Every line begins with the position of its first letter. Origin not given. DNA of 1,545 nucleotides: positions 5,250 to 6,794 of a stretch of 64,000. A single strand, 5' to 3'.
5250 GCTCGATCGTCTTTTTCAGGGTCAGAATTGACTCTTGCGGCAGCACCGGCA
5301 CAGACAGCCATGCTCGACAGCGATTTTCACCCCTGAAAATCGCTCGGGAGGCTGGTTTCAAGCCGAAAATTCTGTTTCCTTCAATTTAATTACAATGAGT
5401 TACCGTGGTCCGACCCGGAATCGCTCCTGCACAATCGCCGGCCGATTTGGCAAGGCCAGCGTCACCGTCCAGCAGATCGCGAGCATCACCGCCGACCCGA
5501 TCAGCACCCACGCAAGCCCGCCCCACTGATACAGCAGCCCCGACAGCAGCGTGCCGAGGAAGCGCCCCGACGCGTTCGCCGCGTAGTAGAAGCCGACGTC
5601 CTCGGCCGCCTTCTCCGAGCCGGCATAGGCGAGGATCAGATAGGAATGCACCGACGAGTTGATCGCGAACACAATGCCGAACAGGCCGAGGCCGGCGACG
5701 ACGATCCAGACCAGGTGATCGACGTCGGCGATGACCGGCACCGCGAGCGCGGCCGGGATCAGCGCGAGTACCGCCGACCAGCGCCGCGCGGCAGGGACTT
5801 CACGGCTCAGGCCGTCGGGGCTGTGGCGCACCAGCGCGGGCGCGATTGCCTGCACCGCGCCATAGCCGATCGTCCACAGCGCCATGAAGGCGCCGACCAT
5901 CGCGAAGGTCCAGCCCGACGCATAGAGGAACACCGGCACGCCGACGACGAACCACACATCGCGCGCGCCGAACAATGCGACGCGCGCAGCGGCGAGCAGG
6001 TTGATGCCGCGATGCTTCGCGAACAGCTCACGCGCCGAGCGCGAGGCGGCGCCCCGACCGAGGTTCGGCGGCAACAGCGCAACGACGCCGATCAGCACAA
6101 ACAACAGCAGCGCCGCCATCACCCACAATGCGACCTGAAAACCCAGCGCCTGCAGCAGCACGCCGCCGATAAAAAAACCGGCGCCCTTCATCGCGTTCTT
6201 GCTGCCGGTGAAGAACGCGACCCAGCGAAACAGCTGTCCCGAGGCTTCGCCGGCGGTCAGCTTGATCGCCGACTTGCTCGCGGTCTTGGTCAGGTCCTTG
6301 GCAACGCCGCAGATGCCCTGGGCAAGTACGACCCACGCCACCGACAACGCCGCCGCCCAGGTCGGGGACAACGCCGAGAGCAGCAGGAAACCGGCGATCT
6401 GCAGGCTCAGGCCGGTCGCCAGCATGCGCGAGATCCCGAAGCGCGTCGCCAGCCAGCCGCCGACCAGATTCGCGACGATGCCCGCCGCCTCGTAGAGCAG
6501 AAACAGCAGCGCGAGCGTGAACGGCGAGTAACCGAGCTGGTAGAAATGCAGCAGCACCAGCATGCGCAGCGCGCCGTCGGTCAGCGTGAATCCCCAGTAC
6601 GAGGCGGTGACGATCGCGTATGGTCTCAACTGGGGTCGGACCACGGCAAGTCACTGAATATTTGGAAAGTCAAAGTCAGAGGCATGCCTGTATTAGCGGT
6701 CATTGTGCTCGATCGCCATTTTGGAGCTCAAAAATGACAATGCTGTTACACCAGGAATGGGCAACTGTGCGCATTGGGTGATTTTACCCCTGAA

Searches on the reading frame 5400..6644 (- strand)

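Call 85: search_protein_families(library=pfam, proteins=[window:5400-6644:-], max_evalue=0.00001)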
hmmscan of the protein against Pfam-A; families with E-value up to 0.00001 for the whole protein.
window:5400-6644:- (414 aa): 1 family
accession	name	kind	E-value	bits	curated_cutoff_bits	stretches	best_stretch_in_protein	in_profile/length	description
PF07690.21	MFS_1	-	1.1e-21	77.6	33.4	2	20-365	9-347/347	Major Facilitator Superfamily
